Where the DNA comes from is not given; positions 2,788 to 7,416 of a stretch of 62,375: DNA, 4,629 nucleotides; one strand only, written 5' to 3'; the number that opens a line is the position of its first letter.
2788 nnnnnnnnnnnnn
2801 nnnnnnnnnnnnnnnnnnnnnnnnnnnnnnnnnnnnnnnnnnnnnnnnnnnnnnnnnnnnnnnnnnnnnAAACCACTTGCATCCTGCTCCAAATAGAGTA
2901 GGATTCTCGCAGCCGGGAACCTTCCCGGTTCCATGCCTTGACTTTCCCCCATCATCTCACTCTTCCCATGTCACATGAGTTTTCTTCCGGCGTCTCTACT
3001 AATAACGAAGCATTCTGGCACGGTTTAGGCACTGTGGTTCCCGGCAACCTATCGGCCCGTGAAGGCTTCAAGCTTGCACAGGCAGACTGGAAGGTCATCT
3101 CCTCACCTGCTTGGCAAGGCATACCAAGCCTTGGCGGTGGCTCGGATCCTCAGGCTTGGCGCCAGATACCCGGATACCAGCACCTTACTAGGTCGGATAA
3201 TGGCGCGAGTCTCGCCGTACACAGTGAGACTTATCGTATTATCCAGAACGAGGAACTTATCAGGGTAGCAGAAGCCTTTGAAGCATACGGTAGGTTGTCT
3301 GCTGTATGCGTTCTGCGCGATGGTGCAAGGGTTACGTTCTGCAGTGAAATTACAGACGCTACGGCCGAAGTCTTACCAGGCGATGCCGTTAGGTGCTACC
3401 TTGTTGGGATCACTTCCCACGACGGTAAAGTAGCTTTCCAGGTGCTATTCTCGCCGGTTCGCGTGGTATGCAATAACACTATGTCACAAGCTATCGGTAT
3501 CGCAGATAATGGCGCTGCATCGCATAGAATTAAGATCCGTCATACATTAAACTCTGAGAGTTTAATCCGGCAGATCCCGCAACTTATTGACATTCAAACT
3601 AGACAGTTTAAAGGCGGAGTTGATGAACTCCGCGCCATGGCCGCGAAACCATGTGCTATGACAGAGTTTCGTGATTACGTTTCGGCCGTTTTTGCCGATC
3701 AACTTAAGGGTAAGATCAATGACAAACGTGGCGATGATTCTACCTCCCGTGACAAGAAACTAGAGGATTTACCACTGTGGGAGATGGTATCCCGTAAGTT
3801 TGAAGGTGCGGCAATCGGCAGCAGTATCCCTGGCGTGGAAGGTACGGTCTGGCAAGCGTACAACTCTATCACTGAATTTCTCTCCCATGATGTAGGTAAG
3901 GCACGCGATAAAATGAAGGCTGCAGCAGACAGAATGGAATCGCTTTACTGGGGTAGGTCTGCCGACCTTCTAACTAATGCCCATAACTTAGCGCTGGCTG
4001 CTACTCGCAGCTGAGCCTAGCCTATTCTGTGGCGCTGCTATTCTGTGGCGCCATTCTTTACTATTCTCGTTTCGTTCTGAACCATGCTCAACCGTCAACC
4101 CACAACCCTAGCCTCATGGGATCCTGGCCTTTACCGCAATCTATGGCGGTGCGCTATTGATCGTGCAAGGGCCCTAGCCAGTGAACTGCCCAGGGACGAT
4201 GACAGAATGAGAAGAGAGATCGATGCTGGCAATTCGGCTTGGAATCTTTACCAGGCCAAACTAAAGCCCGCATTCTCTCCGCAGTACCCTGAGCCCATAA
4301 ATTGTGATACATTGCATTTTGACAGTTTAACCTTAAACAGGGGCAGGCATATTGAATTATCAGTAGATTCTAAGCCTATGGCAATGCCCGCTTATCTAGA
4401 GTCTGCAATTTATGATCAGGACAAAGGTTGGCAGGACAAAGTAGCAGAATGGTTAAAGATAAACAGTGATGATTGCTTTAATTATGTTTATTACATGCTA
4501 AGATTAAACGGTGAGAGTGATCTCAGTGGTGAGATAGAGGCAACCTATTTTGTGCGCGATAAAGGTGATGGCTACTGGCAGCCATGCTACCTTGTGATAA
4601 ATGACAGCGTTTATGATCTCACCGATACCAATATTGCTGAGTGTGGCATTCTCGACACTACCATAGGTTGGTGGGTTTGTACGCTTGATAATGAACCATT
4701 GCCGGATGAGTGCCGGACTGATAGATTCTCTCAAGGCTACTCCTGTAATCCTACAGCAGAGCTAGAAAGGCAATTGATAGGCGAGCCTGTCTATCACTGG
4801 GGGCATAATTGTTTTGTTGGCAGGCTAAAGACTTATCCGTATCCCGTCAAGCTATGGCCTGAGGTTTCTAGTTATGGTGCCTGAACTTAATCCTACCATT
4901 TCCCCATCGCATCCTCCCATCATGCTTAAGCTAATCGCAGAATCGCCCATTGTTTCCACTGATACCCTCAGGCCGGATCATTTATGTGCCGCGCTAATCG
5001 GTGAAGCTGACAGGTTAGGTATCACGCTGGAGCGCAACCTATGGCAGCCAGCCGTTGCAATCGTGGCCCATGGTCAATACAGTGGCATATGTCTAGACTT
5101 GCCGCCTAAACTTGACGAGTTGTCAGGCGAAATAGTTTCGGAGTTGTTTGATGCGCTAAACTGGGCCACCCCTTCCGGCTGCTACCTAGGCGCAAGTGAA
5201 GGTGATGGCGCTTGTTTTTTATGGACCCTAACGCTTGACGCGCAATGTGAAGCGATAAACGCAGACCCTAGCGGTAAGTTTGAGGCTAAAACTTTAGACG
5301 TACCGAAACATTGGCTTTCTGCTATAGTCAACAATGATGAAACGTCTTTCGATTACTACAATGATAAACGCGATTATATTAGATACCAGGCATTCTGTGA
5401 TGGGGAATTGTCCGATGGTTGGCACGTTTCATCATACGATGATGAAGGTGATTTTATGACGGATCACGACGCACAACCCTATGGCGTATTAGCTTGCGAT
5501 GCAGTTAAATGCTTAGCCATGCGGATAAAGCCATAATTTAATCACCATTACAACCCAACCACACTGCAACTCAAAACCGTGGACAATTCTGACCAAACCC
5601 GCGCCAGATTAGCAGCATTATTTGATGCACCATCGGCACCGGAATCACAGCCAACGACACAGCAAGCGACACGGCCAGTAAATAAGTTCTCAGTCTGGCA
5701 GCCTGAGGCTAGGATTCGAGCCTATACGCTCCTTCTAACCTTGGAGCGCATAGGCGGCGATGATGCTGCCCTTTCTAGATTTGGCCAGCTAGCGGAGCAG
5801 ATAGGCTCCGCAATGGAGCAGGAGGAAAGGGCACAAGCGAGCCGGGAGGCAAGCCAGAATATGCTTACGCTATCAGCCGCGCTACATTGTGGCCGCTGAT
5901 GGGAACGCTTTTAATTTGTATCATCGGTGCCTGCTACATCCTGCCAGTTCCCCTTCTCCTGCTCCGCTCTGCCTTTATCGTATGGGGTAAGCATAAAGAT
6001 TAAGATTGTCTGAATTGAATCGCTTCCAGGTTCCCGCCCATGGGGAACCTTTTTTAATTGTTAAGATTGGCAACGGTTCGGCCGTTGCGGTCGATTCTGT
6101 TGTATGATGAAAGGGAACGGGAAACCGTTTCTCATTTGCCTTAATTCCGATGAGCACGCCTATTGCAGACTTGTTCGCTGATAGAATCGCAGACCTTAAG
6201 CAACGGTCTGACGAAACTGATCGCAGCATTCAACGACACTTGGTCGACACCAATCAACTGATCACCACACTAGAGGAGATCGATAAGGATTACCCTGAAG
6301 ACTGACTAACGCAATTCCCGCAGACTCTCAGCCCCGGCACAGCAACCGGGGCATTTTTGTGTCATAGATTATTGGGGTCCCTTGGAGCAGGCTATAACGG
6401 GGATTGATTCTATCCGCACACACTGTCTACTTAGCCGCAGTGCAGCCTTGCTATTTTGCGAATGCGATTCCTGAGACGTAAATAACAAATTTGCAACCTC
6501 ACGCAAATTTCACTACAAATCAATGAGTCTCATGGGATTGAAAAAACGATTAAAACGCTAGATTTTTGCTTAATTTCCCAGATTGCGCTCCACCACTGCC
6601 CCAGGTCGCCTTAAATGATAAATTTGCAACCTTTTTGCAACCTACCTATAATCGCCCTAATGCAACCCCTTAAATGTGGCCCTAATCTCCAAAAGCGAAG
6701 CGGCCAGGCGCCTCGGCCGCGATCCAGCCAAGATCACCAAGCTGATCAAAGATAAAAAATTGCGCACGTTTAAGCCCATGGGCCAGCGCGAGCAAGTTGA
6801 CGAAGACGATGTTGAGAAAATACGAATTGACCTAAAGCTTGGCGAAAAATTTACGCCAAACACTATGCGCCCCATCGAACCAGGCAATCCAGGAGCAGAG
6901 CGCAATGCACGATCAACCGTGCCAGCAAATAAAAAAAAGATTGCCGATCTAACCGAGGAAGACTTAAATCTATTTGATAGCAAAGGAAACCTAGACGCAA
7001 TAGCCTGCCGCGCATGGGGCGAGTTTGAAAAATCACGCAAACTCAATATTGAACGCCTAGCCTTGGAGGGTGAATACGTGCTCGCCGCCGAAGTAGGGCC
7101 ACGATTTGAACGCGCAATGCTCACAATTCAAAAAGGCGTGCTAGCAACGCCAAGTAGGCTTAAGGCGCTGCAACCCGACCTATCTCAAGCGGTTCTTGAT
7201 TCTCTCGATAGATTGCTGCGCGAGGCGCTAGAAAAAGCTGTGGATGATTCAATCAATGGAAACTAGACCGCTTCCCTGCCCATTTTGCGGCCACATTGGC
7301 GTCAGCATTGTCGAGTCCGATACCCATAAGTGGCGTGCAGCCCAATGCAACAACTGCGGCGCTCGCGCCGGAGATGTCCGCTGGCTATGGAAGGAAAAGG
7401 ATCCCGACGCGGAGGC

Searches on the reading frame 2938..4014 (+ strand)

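Call 40: search_protein_families(library=pfam, proteins=[window:2938-4014:+], max_evalue=0.001)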
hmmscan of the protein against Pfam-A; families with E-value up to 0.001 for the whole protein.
window:2938-4014:+ (358 aa): 1 family
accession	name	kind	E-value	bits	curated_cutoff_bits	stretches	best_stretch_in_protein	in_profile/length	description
PF06067.16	DUF932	-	1.7e-34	120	23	1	92-335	2-225/227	Domain of unknown function (DUF932)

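Call 96: search_protein_families(library=padloc, proteins=[window:2938-4014:+], max_evalue=0.001)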
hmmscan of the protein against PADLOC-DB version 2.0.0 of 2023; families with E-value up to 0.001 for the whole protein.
window:2938-4014:+ (358 aa): 0 families

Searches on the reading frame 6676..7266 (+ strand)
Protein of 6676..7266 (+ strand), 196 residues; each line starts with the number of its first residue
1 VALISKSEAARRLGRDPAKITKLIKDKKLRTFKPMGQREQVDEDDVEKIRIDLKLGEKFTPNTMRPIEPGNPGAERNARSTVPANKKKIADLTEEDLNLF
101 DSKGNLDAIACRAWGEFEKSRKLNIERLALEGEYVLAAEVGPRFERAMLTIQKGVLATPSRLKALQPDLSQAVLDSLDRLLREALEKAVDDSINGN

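Call 87: search_protein_families(library=pfam, proteins=[window:6676-7266:+], max_evalue=0.01)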
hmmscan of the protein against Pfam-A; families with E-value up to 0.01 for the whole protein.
window:6676-7266:+ (196 aa): 1 family
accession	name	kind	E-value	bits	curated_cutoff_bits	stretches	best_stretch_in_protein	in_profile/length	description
PF12728.13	HTH_17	-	0.0017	19.1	27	1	6-48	4-45/51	Helix-turn-helix domain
